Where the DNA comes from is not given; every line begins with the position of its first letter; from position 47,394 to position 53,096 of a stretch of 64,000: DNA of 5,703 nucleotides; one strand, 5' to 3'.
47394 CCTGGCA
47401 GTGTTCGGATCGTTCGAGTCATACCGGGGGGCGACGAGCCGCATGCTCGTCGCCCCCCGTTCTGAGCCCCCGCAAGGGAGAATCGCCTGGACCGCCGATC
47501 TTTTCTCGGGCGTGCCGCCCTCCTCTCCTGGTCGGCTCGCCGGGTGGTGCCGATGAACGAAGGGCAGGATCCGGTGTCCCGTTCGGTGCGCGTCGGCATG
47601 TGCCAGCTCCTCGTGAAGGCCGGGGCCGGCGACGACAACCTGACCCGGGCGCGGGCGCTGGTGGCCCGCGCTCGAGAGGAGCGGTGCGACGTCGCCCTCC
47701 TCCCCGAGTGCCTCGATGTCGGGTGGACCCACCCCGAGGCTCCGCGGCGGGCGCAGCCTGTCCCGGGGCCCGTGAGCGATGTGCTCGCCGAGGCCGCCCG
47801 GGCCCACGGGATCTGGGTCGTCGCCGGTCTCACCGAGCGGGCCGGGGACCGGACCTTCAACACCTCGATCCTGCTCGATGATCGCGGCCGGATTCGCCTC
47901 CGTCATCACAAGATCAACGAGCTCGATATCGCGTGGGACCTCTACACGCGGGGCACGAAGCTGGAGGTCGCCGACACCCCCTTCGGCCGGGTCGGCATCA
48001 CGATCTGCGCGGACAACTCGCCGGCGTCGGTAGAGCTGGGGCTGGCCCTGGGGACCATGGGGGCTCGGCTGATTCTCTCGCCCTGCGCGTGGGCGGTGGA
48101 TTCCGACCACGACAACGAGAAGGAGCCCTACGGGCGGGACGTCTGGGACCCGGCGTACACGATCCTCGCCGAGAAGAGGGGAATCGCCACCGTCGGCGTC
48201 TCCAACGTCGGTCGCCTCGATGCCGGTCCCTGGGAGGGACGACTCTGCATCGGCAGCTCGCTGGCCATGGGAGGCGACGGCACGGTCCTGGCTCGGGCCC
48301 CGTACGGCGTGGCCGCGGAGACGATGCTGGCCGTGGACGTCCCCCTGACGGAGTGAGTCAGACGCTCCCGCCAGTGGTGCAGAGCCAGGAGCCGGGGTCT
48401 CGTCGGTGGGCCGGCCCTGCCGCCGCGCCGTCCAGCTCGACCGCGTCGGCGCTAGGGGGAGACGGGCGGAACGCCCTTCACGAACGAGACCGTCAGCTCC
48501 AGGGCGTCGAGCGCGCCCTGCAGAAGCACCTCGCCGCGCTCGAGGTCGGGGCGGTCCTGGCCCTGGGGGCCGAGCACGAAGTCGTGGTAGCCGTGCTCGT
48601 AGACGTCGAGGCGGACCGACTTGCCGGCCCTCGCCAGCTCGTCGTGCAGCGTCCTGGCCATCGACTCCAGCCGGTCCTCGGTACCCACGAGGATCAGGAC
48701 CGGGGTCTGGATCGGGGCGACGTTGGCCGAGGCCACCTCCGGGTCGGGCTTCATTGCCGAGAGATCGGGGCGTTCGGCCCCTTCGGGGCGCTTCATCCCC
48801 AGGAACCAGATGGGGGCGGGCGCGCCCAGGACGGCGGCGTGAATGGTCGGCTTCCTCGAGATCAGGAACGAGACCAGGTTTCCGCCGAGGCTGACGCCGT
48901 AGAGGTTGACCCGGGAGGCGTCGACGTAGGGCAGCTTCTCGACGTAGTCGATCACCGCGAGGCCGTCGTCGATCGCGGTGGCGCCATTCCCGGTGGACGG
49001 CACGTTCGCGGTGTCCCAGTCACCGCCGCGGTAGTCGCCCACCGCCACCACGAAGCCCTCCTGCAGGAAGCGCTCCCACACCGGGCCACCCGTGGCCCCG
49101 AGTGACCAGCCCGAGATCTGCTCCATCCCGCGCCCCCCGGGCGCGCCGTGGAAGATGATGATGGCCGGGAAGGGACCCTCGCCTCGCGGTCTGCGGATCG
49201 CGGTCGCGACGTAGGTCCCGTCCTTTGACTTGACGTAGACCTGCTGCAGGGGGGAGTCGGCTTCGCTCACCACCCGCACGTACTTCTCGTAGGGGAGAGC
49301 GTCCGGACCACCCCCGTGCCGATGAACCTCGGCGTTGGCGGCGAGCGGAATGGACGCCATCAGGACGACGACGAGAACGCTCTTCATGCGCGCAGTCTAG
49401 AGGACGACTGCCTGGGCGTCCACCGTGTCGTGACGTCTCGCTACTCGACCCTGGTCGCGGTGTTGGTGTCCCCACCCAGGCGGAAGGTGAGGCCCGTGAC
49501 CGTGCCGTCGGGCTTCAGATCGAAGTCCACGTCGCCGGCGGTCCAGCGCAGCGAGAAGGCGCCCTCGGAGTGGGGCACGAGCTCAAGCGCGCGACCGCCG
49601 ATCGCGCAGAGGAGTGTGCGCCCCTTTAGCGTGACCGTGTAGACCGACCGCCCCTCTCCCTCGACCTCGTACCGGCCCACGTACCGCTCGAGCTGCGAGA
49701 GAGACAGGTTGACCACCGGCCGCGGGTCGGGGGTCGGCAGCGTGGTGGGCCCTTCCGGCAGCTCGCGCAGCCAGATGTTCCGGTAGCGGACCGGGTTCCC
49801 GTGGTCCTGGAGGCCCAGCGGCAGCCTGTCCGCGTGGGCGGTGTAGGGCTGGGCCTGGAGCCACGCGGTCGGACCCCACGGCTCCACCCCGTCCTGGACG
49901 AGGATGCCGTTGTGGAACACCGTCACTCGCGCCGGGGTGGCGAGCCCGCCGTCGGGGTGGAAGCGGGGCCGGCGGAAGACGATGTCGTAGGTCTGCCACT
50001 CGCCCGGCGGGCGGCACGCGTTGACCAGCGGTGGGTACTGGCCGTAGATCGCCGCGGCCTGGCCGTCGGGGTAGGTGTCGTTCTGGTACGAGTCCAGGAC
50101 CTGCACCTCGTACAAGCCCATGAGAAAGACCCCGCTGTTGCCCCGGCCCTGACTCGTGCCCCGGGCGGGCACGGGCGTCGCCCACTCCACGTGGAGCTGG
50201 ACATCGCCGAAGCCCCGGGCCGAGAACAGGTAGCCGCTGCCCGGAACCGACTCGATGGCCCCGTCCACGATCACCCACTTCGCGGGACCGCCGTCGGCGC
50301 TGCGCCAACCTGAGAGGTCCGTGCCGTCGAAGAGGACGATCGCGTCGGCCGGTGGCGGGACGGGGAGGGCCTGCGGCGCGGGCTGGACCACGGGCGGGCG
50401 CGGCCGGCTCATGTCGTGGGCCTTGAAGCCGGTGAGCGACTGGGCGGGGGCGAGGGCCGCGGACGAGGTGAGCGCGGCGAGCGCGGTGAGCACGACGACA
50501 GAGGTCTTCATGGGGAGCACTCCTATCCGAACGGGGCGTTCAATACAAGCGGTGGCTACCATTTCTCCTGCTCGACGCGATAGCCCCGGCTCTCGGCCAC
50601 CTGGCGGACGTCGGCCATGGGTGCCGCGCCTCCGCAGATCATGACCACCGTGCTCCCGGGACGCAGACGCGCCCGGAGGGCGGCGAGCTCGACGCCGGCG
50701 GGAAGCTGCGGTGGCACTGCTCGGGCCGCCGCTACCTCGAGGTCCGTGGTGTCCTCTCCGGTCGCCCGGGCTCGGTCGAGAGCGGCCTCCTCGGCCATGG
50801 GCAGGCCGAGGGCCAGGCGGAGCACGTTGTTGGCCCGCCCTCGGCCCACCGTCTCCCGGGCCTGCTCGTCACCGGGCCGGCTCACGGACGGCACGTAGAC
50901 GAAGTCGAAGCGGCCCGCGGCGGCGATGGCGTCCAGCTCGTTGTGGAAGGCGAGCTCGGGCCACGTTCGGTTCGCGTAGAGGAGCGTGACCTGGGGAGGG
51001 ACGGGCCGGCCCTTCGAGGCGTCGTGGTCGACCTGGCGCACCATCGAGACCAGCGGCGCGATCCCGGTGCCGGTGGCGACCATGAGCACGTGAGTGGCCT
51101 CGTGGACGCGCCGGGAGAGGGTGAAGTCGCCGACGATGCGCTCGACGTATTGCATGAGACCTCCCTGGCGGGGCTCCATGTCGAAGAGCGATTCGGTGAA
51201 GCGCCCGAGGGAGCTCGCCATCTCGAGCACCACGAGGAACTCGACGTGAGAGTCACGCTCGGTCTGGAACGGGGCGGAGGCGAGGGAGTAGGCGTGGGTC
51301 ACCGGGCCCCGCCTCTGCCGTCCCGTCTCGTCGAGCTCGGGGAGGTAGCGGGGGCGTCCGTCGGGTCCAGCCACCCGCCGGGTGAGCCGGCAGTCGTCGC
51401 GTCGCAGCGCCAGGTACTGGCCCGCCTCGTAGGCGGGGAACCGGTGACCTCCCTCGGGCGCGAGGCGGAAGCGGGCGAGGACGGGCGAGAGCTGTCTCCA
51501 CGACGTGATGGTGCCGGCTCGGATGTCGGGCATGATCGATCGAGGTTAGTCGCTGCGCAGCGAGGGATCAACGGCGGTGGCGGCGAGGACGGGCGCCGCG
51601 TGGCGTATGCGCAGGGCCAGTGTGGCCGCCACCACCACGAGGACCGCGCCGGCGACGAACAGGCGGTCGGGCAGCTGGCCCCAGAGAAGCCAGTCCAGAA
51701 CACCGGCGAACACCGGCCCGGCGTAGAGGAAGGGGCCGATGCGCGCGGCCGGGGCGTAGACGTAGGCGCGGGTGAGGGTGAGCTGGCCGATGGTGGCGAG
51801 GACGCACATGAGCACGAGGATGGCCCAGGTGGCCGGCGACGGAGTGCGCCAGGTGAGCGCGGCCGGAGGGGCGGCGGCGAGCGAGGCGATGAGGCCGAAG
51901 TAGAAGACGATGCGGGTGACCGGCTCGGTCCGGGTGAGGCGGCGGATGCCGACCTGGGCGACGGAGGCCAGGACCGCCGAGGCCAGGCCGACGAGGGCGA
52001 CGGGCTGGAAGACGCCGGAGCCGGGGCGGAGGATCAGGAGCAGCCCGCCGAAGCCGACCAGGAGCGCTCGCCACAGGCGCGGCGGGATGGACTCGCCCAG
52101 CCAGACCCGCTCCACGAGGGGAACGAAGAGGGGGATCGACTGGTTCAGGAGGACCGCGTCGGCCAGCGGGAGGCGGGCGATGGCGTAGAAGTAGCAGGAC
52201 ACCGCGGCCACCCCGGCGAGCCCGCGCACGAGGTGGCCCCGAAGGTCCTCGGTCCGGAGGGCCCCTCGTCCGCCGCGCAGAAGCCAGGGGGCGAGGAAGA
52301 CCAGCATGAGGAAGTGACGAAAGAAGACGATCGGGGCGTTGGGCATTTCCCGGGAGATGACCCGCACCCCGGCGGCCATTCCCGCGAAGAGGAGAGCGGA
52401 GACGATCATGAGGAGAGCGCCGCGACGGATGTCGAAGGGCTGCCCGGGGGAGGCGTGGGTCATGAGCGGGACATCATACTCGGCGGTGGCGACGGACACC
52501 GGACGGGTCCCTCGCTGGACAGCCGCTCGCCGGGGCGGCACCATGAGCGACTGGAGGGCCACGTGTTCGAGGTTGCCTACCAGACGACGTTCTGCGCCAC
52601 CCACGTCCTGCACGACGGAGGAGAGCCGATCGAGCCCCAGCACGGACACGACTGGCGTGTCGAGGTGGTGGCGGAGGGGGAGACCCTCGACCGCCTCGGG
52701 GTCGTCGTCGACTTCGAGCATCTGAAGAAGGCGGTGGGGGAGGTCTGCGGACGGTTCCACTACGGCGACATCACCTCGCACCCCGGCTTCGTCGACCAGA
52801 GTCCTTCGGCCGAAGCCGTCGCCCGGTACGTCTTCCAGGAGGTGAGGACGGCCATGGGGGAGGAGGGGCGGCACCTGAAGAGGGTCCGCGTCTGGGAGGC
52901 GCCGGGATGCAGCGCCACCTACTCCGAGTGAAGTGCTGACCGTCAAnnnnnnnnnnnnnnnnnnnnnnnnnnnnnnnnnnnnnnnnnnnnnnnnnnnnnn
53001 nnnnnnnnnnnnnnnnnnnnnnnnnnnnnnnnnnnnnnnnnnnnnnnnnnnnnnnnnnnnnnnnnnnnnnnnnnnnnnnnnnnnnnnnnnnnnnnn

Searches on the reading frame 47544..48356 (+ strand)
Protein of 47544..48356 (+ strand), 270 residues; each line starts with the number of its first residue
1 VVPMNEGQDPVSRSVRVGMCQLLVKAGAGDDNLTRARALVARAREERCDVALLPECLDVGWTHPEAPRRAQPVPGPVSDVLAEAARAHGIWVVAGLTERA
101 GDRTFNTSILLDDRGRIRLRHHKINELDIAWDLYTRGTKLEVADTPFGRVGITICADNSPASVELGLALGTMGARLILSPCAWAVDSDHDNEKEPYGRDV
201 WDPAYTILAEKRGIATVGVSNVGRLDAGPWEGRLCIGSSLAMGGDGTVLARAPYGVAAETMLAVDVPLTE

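Call 45: search_protein_families(library=pfam, proteins=[window:47544-48356:+], max_evalue=0.0001)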
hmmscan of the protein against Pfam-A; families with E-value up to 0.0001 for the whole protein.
window:47544-48356:+ (270 aa): 1 family
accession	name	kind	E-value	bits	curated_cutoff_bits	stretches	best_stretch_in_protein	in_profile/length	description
PF00795.27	CN_hydrolase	-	2.8e-29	102.7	23.2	1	16-265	1-245/256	Carbon-nitrogen hydrolase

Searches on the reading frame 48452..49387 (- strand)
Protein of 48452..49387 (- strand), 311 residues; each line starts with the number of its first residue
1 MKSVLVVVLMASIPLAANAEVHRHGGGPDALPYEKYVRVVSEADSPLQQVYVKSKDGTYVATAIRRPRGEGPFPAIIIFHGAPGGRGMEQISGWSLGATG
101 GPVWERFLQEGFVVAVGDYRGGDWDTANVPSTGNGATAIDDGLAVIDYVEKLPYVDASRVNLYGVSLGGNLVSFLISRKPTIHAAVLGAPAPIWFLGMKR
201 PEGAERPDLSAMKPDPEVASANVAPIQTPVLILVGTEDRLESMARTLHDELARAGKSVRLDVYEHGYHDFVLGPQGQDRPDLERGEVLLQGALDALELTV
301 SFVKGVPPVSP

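Call 45: search_protein_families(library=pfam, proteins=[window:48452-49387:-], max_evalue=0.0001)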
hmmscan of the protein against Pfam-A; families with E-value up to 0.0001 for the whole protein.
window:48452-49387:- (311 aa): 7 families
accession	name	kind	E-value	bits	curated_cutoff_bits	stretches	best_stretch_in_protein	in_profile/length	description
PF00326.27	Peptidase_S9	-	9.9e-13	48.5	22.6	1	108-270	10-189/213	Prolyl oligopeptidase family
PF01738.24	DLH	-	1.3e-12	48.2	21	1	64-271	5-189/217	Dienelactone hydrolase family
PF12146.15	Hydrolase_4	-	3.6e-10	40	27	1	221-271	185-235/239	Serine aminopeptidase, S33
PF07859.19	Abhydrolase_3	-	1.1e-09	38.9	25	1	137-271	47-209/210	alpha/beta hydrolase fold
PF02129.25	Peptidase_S15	-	3e-07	30.8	23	1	56-254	1-192/262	X-Pro dipeptidyl-peptidase (S15 family)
PF00561.26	Abhydrolase_1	-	1.9e-06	28.2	25.8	1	74-190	1-102/245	alpha/beta hydrolase fold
PF08840.17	BAAT_C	-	6.3e-06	26.8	20.9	0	146-187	10-51/210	BAAT / Acyl-CoA thioester hydrolase C terminal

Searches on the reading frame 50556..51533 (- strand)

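Call 45: search_protein_families(library=pfam, proteins=[window:50556-51533:-], max_evalue=0.0001)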
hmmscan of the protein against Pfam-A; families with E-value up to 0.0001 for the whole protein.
window:50556-51533:- (325 aa): 1 family
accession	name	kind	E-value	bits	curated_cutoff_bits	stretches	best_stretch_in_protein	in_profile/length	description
PF00175.26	NAD_binding_1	-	6.3e-12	46.6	22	1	151-227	1-73/109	Oxidoreductase NAD-binding domain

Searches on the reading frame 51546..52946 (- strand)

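Call 45: search_protein_families(library=pfam, proteins=[window:51546-52946:-], max_evalue=0.0001)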
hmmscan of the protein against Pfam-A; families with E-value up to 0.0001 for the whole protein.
window:51546-52946:- (466 aa): 1 family
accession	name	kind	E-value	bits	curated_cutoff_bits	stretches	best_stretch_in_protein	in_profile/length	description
PF00892.27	EamA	-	1.9e-32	112.8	28.2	2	175-306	2-134/135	EamA-like transporter family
